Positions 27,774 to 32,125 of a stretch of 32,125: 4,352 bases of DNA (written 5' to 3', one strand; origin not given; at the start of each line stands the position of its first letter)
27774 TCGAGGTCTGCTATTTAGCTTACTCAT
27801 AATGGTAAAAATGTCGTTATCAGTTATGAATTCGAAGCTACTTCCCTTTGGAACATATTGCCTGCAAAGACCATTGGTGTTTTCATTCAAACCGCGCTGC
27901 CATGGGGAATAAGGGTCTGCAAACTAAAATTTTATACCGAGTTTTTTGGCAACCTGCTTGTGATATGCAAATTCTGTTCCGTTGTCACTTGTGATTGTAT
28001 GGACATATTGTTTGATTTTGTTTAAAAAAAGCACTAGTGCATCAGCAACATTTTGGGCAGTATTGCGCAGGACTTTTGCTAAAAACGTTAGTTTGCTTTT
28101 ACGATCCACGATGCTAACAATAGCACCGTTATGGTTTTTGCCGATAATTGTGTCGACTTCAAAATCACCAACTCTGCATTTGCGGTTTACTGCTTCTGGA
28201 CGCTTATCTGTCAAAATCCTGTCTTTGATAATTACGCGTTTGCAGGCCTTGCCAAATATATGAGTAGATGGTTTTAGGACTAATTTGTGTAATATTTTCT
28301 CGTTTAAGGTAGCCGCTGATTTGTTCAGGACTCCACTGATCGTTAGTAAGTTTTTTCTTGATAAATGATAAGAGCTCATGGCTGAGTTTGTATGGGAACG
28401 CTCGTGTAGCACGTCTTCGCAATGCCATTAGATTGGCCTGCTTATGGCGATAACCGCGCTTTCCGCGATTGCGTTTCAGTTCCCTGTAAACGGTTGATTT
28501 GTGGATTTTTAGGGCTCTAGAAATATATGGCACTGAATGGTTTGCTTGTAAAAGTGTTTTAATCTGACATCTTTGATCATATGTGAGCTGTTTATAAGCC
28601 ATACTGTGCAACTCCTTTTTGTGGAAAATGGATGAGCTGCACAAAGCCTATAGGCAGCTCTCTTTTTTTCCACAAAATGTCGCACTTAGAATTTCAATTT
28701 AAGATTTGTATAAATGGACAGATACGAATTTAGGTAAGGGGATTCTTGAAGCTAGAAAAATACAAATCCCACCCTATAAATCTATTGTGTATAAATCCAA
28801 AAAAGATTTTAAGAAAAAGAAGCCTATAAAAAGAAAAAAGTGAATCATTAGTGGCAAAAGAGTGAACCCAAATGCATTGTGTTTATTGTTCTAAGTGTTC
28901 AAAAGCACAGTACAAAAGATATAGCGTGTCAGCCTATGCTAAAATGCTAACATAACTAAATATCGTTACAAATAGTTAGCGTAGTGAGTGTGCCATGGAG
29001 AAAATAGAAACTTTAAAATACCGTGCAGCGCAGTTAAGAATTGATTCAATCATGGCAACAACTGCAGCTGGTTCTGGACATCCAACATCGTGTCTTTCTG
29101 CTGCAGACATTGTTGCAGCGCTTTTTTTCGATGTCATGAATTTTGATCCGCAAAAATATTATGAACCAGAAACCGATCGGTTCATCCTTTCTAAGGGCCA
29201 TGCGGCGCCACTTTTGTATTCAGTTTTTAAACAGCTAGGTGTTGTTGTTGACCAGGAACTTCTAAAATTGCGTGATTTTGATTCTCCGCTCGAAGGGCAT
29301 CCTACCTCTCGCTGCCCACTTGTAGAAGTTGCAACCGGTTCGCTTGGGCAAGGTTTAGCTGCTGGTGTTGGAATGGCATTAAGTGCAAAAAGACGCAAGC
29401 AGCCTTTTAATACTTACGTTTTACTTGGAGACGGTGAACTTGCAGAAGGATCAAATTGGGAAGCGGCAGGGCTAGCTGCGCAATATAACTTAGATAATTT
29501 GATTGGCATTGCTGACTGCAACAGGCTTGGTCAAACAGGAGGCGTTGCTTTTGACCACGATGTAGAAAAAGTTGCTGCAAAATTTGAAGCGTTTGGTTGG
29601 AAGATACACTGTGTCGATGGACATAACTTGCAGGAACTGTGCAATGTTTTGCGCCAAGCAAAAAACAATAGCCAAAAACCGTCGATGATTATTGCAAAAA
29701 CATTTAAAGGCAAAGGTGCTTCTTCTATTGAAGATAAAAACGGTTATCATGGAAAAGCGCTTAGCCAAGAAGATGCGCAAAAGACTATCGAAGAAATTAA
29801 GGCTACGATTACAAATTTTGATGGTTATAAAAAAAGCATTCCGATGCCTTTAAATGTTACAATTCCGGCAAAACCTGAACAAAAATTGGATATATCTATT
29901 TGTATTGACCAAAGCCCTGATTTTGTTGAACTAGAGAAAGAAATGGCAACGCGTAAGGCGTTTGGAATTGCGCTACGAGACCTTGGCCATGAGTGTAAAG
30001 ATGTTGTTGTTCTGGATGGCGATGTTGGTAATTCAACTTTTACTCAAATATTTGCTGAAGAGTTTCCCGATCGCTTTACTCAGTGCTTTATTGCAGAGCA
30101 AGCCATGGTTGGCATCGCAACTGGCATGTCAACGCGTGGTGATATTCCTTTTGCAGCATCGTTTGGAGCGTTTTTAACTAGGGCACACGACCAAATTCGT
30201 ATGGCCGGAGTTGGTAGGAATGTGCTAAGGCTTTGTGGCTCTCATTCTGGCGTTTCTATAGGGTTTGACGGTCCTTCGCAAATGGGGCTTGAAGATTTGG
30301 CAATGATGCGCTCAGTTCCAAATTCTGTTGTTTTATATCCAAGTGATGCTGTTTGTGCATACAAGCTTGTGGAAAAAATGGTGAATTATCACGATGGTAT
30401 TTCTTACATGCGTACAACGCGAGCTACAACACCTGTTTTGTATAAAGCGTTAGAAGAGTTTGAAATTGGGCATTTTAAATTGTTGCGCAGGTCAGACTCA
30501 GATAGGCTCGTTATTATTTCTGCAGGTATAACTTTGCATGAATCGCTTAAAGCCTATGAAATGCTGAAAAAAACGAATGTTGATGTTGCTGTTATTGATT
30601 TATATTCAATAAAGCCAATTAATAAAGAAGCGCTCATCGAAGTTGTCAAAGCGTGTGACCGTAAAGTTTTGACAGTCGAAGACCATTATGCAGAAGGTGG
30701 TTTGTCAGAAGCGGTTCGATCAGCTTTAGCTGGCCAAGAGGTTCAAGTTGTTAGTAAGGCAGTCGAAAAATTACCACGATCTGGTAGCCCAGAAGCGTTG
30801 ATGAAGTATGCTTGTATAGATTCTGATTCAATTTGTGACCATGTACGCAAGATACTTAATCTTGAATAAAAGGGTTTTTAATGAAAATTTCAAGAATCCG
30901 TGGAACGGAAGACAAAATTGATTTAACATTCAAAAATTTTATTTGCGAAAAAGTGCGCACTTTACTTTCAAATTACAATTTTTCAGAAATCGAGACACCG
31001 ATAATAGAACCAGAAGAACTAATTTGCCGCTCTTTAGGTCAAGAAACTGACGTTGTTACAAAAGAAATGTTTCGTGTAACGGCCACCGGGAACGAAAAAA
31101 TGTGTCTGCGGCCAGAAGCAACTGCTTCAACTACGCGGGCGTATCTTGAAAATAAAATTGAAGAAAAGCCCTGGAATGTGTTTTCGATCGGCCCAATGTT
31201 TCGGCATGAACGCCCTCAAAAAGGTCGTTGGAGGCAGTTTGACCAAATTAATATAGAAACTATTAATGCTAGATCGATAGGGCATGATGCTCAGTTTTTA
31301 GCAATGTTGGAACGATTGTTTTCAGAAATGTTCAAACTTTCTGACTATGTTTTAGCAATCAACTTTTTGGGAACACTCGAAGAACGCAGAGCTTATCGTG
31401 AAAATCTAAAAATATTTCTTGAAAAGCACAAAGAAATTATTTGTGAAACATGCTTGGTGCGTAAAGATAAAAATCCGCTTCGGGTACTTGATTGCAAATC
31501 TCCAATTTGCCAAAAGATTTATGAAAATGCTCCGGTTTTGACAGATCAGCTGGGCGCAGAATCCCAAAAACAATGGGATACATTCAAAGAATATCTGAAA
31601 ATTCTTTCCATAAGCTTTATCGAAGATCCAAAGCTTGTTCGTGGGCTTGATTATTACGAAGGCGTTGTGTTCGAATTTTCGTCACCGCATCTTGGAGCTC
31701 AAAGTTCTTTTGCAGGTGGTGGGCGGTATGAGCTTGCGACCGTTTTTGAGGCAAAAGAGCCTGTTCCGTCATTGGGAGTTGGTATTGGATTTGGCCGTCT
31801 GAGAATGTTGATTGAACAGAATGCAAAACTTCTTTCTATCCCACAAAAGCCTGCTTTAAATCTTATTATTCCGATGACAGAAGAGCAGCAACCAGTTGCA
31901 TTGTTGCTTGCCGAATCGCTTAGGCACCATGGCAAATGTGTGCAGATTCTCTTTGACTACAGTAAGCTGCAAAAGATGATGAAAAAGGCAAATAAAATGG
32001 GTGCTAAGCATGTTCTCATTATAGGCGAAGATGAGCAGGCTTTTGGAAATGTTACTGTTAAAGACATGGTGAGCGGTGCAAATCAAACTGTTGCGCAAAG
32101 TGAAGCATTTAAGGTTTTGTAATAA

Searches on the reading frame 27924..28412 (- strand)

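Call 77: search_protein_families(library=ncbifam, proteins=[window:27924-28412:-], max_evalue=0.01)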
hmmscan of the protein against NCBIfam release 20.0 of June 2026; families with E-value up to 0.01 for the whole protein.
window:27924-28412:- (162 aa): 2 families
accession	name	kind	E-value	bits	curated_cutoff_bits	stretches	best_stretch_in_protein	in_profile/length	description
NF033563.0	transpos_IS30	equivalog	1.9e-29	103.2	80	1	57-161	109-214/267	IS30 family transposase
NF033577.2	transpos_IS481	equivalog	4.7e-07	29.6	224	1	75-161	123-217/284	IS481 family transposase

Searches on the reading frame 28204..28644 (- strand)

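Call 77: search_protein_families(library=ncbifam, proteins=[window:28204-28644:-], max_evalue=0.01)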
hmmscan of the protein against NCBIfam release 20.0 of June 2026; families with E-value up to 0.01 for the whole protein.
window:28204-28644:- (146 aa): 4 families
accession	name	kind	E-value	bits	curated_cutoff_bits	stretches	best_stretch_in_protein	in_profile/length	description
NF033563.0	transpos_IS30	equivalog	1.2e-16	61.2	80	1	50-135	1-86/267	IS30 family transposase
NF009949.0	PRK13413.1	equivalog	0.00023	20.9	272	0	17-60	154-197/203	master DNA invertase Mpi family serine-type recombinase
NF033545.0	transpos_IS630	equivalog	0.00024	20.6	100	1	25-130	2-105/299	IS630 family transposase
NF045758.2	YlxM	equivalog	0.0058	16.7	80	0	10-59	7-56/72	YlxM family DNA-binding protein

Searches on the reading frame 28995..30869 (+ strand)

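Call 7: search_protein_families(library=pfam, proteins=[window:28995-30869:+], max_evalue=0.001)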
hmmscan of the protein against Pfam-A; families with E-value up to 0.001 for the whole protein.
window:28995-30869:+ (624 aa): 5 families
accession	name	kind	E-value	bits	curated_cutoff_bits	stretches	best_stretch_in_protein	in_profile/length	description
PF00456.26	Transketolase_N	-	3.4e-54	184.5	22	1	12-265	7-272/334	Transketolase, thiamine diphosphate binding domain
PF02779.29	Transket_pyr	-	1.3e-44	152.3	27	1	316-479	2-172/174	Transketolase, pyrimidine binding domain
PF02780.25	Transketolase_C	-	4.8e-22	78.6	25.9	1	498-613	5-124/124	Transketolase, C-terminal domain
PF13292.11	DXP_synthase_N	-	2.4e-08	34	21.2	1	6-174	17-170/274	1-deoxy-D-xylulose-5-phosphate synthase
PF00676.26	E1_dh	-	8.1e-08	32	22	1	117-274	103-264/300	Dehydrogenase E1 component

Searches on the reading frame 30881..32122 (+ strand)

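Call 7: search_protein_families(library=pfam, proteins=[window:30881-32122:+], max_evalue=0.001)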
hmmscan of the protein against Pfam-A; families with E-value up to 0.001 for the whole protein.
window:30881-32122:+ (413 aa): 5 families
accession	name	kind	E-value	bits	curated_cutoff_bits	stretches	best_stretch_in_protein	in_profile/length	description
PF13393.11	tRNA-synt_His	-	8.2e-25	88.1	25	1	22-294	17-297/308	Histidyl-tRNA synthetase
PF00587.30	tRNA-synt_2b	-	7.5e-12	46.1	29.3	1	64-256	1-110/179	tRNA synthetase class II core domain (G, H, P, S and T)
PF03129.25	HGTP_anticodon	-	3e-11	43.8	21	1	328-413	3-91/94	Anticodon binding domain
PF01409.25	tRNA-synt_2d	-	7.1e-10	39.2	19.8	1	20-152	21-155/246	tRNA synthetases class II core domain (F)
PF00152.25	tRNA-synt_2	-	3e-09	36.8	25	1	13-156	20-146/308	tRNA synthetases class II (D, K and N)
